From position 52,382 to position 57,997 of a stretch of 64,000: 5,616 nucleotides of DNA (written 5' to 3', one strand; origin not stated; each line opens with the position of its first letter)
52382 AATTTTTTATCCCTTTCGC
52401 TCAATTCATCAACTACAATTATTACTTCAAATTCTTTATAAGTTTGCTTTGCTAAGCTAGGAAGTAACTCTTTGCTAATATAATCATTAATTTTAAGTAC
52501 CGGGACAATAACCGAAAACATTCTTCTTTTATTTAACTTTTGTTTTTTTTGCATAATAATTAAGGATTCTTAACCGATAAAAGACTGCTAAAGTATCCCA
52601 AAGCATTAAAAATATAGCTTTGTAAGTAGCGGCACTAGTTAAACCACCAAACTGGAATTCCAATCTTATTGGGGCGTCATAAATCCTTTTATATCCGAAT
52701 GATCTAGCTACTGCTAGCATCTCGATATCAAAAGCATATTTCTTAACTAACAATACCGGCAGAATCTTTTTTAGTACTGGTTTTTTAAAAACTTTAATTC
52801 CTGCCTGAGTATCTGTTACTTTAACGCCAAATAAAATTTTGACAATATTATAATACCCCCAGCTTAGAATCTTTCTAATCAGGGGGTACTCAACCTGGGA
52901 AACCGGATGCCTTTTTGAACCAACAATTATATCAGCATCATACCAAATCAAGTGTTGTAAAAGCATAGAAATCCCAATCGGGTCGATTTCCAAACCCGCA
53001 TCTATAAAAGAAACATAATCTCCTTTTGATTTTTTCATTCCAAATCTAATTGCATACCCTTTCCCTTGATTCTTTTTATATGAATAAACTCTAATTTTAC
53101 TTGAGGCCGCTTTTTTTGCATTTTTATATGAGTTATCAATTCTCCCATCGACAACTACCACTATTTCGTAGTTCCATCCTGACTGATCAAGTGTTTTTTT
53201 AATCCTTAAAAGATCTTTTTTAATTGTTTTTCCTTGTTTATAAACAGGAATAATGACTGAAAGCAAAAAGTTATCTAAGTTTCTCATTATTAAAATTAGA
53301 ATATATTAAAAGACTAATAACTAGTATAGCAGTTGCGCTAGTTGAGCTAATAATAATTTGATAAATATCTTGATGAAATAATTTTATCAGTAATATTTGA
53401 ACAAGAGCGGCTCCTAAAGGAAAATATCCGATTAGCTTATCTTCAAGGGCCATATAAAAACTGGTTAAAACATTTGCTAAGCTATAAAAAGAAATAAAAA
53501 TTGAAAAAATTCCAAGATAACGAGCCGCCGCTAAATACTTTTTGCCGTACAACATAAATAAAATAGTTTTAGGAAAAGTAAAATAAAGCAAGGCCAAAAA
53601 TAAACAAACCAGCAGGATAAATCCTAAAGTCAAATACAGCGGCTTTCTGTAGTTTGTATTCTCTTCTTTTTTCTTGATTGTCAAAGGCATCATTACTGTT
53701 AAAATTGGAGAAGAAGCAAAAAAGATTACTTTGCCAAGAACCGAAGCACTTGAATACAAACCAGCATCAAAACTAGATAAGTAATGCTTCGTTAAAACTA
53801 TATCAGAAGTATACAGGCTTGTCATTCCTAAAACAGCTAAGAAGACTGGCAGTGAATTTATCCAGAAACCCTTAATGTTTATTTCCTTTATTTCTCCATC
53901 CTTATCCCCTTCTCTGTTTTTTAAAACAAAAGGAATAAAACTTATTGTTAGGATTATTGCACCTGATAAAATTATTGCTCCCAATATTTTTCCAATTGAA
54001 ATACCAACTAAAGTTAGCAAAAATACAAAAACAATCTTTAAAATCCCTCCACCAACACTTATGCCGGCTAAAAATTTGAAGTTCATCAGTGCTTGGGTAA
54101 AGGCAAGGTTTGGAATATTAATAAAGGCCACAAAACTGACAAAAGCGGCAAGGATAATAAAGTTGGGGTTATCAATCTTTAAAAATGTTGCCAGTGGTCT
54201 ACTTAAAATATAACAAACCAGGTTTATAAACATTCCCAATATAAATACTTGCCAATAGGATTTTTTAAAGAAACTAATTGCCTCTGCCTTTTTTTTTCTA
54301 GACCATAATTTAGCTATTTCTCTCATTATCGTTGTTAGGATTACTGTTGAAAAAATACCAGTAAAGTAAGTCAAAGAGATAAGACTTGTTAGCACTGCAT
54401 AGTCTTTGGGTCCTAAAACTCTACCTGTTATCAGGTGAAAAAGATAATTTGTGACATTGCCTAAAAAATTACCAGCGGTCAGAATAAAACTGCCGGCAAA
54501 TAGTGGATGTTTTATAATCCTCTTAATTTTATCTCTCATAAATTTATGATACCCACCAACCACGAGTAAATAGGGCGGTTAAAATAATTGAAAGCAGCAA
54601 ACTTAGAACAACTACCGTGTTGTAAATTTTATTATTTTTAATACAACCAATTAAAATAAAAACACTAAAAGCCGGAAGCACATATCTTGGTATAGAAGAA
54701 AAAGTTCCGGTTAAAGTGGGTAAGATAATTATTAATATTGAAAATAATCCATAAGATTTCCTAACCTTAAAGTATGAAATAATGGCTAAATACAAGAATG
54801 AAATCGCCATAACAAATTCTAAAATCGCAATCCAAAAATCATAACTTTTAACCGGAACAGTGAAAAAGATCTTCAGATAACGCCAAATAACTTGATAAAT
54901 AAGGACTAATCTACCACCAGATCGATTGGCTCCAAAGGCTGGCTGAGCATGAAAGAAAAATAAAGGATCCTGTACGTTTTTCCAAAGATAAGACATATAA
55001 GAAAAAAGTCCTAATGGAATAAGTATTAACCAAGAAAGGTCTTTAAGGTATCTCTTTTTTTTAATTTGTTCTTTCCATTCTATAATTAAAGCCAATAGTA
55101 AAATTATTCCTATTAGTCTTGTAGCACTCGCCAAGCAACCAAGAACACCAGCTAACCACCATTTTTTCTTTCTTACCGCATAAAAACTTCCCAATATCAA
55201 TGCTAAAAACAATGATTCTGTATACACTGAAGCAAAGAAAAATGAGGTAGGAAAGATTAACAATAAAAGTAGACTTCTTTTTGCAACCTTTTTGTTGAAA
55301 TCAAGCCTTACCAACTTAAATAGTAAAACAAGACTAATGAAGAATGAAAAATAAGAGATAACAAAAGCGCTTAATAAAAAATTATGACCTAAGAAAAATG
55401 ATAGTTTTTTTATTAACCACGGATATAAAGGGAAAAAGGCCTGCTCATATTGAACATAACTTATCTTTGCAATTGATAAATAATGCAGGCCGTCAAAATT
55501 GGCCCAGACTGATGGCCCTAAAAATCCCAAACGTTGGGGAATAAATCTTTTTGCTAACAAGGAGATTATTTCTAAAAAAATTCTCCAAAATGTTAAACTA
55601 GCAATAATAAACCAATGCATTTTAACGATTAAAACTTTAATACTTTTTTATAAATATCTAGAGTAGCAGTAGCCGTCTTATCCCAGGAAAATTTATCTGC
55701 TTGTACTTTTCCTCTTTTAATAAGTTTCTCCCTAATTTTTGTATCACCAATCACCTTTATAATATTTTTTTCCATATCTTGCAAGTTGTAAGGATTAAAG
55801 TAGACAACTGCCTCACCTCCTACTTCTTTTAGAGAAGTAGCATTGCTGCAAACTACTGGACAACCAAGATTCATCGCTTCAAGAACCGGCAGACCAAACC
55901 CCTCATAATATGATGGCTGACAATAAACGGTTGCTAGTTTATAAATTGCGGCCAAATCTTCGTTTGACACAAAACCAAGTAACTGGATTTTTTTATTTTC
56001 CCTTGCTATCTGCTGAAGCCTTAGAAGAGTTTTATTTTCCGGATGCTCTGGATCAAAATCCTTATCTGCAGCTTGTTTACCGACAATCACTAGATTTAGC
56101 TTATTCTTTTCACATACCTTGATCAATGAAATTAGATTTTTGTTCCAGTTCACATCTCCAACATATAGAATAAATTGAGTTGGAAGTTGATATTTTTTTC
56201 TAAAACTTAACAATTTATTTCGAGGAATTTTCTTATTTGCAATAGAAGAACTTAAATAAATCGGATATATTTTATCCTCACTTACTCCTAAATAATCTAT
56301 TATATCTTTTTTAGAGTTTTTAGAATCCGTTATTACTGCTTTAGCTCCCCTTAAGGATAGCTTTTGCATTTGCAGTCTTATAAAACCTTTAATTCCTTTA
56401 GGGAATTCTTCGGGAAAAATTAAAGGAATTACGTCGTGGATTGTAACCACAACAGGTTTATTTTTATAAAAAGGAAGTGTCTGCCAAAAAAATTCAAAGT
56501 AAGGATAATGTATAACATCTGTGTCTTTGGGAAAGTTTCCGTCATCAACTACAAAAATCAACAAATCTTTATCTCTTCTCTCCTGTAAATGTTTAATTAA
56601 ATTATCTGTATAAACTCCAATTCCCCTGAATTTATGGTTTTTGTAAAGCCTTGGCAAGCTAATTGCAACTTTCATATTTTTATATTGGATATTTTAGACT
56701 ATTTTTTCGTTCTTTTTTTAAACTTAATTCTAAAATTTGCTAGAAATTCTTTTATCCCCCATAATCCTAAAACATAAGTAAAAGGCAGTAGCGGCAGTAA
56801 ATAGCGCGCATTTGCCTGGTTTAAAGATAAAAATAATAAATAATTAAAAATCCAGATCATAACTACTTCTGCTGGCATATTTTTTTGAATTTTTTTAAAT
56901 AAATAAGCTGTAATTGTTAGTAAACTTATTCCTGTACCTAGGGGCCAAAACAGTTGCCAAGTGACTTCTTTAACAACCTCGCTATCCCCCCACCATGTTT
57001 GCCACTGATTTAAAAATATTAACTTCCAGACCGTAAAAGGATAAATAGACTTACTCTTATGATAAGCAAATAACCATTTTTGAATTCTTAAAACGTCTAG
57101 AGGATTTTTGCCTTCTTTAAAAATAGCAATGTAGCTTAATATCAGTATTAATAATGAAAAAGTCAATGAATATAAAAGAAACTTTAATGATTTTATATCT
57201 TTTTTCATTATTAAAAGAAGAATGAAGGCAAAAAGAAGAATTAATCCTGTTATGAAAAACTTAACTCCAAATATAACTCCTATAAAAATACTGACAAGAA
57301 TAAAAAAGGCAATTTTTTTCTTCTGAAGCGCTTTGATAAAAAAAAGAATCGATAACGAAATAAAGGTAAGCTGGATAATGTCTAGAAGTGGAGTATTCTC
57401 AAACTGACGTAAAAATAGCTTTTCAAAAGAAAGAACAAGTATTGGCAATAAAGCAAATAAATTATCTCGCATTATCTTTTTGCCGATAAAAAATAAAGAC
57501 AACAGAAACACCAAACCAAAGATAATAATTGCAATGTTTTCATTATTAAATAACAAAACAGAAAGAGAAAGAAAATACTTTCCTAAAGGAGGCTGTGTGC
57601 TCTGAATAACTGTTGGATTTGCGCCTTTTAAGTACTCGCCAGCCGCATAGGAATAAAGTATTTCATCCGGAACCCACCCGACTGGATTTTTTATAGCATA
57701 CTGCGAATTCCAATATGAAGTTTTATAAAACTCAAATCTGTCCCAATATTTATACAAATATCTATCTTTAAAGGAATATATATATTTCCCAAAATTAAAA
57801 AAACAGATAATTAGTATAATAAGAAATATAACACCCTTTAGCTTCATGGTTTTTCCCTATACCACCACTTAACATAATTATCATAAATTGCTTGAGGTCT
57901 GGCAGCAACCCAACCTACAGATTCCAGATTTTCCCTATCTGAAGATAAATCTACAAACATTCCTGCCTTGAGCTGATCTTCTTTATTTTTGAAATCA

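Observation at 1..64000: Entire 64-kb window is one hyper-dense glycosylation island with about 13 GT-C membrane glycosyltransferases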

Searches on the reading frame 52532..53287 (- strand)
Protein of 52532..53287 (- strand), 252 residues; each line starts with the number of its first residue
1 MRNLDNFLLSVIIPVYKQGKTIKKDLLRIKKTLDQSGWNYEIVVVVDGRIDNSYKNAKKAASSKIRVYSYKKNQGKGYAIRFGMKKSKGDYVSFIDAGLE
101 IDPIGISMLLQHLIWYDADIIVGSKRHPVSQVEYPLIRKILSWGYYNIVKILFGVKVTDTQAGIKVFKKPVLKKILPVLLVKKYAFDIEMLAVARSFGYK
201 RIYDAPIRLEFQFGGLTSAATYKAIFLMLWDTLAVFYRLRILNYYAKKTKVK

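Call 8: search_protein_families(library=pfam, proteins=[window:52532-53287:-], max_evalue=0.01)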
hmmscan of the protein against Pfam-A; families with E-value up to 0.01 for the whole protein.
window:52532-53287:- (252 aa): 2 families
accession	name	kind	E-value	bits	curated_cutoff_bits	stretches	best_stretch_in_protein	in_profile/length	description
PF00535.33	Glycos_transf_2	-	3.2e-22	79.7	23.3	1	10-175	1-167/168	Glycosyl transferase family 2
PF10111.15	Glyco_tranf_2_2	-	5.7e-05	23.2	27.3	1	10-97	1-90/276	Glycosyltransferase like family 2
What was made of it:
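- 52529..53287 (-): g44: short GT2, a candidate polyprenyl-phosphate sugar synthase. Glycos_transf_2 79.7 bits (call 8).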

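Call 57: search_protein_families(library=ncbifam, proteins=[window:52532-53287:-], max_evalue=0.000001)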
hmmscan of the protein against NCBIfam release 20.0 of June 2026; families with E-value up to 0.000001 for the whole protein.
window:52532-53287:- (252 aa): 10 families
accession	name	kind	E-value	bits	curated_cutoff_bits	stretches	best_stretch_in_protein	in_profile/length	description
NF047588.1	GlcsyltransPgfSStrep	equivalog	4e-14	52.5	500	1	9-177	3-169/308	glycosyltransferase PgfS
NF007482.0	PRK10073.1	equivalog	2.1e-12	46.7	423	1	7-111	6-108/334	glycosyltransferase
TIGR03937.1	PgaC_IcaA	equivalog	2.3e-12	46.6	422.3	1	8-114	46-151/407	poly-beta-1,6-N-acetyl-D-glucosamine synthase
NF007986.1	PRK10714.1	equivalog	4e-11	42.5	529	1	9-176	8-173/316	undecaprenyl-phosphate 4-deoxy-4-formamido-L-arabinose transferase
NF058614.1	PPMAGASynPpgS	equivalog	1.4e-09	37.7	370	1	11-175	4-165/226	polyprenyl-phospho-N-acetylgalactosaminyl synthase PpgS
TIGR04182.1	glyco_TIGR04182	equivalog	2.3e-09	37.1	325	1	10-190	3-170/293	S-layer glycoprotein N-glycosyltransferase AglJ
NF047683.1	TeichurnBiosyTuaG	equivalog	1e-08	35.1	400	1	8-97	7-95/252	teichuronic acid biosynthesis protein TuaG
NF010496.0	PRK13915.1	equivalog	1.3e-08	34.3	262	1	9-115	33-144/307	glucosyl-3-phosphoglycerate synthase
NF041875.1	EPS_EpsD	equivalog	2.4e-08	33.8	370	1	9-136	1-127/325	exopolysaccharide biosynthesis glycosyltransferase EpsD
TIGR04283.1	glyco_like_mftF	equivalog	2.3e-07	30.6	182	1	9-98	1-82/221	TIGR04283 family arsenosugar biosynthesis glycosyltransferase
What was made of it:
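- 52529..53287 (-): The best NCBIfam matches are PgfS, ArnC, PpgS and AglJ at 37-52 bits, all below their cut-offs (call 57).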

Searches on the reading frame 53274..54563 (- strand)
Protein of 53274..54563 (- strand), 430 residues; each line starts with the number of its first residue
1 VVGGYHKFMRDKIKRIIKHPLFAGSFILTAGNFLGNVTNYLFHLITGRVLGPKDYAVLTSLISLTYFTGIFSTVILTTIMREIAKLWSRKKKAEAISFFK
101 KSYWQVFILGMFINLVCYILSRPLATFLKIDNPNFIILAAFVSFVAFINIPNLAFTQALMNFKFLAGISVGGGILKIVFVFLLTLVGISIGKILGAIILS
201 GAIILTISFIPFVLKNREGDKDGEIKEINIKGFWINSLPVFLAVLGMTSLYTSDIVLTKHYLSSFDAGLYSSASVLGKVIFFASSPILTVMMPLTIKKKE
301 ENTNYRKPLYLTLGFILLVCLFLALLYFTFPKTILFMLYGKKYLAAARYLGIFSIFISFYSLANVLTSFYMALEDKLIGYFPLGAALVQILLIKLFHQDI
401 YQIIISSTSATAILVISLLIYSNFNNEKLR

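Call 8: search_protein_families(library=pfam, proteins=[window:53274-54563:-], max_evalue=0.01)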
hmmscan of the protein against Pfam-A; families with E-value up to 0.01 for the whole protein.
window:53274-54563:- (430 aa): 2 families
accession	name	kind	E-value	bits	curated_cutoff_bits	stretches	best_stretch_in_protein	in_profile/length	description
PF01943.22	Polysacc_synt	-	1.8e-06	28.1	28.2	1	23-294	3-269/274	Polysaccharide biosynthesis protein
PF01554.23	MatE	-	0.008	16.3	24.9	0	31-181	5-160/161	MatE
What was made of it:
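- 53271..54563 (-): g45: Wzx-like (MOP-type) flippase. Polysacc_synt 28.1 bits against a 28.2 cut-off, and a weak MatE match (call 8).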

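Call 88: search_protein_families(library=ncbifam, proteins=[window:53274-54563:-], max_evalue=0.00001)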
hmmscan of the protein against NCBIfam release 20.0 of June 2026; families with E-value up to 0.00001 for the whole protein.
window:53274-54563:- (430 aa): 0 families

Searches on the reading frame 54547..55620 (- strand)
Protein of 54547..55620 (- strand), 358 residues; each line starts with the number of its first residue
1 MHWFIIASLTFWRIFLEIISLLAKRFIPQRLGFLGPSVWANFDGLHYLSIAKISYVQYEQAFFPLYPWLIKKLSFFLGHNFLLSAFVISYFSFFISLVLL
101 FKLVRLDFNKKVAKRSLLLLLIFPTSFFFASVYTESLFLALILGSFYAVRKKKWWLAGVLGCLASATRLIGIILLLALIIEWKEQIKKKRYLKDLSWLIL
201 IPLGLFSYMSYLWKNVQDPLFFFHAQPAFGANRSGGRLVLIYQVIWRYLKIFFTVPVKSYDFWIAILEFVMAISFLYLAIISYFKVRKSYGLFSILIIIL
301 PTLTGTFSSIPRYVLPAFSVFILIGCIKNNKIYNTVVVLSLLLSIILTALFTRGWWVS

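Call 8: search_protein_families(library=pfam, proteins=[window:54547-55620:-], max_evalue=0.01)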
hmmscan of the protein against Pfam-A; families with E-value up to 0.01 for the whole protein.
window:54547-55620:- (358 aa): 2 families
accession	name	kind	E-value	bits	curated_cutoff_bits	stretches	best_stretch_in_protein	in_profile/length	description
PF13231.12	PMT_2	-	0.00041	21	26.1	1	64-182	4-128/160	Dolichyl-phosphate-mannose-protein mannosyltransferase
PF04188.19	Mannosyl_trans2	-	0.0013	18.6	22.4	1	41-173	60-204/443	Mannosyltransferase (PIG-V)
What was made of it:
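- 54544..55620 (-): g46: 358-aa polytopic protein, a probable GT-C (weak case). PMT_2 21 bits and PIG-V 18.6 bits, both below their cut-offs (call 8).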

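Call 12: search_protein_families(library=ncbifam, proteins=[window:54547-55620:-], max_evalue=0.1)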
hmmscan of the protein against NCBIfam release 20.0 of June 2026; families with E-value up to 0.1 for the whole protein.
window:54547-55620:- (358 aa): 1 family
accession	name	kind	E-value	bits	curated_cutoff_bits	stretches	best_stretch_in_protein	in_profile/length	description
NF046093.1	AZOBR_p60025_fam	subfamily_domain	3.5e-08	32.9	150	1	64-192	95-221/232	AZOBR_p60025 family cell surface glycopolymer formation protein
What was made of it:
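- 54544..55620 (-): NCBIfam 'cell surface glycopolymer formation protein' 32.9 bits (call 12).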

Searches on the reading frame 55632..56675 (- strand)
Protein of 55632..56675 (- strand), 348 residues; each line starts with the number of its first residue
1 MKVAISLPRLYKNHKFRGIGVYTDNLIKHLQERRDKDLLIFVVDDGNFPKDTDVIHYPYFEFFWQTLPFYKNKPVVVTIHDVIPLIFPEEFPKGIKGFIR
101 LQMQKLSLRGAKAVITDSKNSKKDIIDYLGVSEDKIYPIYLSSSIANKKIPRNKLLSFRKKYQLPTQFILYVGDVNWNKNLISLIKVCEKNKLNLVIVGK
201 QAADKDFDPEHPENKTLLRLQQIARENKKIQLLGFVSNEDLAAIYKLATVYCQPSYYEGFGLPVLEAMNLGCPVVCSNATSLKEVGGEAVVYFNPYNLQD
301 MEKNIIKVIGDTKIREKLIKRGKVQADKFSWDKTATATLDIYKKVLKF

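Call 8: search_protein_families(library=pfam, proteins=[window:55632-56675:-], max_evalue=0.01)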
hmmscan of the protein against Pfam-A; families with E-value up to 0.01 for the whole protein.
window:55632-56675:- (348 aa): 6 families
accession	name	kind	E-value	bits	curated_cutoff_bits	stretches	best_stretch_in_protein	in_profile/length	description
PF00534.26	Glycos_transf_1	-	1.3e-32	113.1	26.4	1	166-323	15-170/172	Glycosyl transferases group 1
PF13692.12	Glyco_trans_1_4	-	2.4e-21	76.9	27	1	168-311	3-142/142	Glycosyl transferases group 1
PF13439.12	Glyco_transf_4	-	4.1e-11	43.6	28.5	1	52-140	73-163/170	Glycosyltransferase Family 4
PF20706.3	GT4-conflict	-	3.9e-07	29.8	26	1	193-282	233-316/385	Family 4 Glycosyltransferase in conflict systems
PF13524.12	Glyco_trans_1_2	-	3.3e-05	24.3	25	1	193-338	15-142/144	Glycosyl transferase-like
PF13579.12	Glyco_trans_4_4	-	3.9e-05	24.5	29.7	1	72-137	94-153/158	Glycosyl transferase 4-like domain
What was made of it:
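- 55629..56675 (-): g47: GT4 glycosyltransferase. Glycos_transf_1 113.1 bits (call 8)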

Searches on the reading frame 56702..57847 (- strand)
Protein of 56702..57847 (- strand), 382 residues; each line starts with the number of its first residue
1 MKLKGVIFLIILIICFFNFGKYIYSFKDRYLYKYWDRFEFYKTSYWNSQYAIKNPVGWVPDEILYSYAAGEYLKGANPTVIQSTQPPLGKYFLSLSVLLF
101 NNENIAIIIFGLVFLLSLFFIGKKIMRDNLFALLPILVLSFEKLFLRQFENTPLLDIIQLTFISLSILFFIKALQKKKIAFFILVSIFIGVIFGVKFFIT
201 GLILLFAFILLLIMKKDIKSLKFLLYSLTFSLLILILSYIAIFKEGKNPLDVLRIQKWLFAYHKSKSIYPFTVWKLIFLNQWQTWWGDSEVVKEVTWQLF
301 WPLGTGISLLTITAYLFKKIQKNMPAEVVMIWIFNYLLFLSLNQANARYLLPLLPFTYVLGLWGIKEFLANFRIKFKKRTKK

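Call 8: search_protein_families(library=pfam, proteins=[window:56702-57847:-], max_evalue=0.01)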
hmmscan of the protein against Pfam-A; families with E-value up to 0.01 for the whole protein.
window:56702-57847:- (382 aa): 1 family
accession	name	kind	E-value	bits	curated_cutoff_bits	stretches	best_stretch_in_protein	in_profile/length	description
PF13231.12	PMT_2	-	9.4e-10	39.4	26.1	1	85-236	2-155/160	Dolichyl-phosphate-mannose-protein mannosyltransferase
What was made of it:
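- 56699..57847 (-): g48: GT-C (PMT_2). PMT_2 39.4 bits (call 8)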

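Call 88: search_protein_families(library=ncbifam, proteins=[window:56702-57847:-], max_evalue=0.00001)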
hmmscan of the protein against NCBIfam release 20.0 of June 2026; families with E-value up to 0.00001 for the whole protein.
window:56702-57847:- (382 aa): 0 families
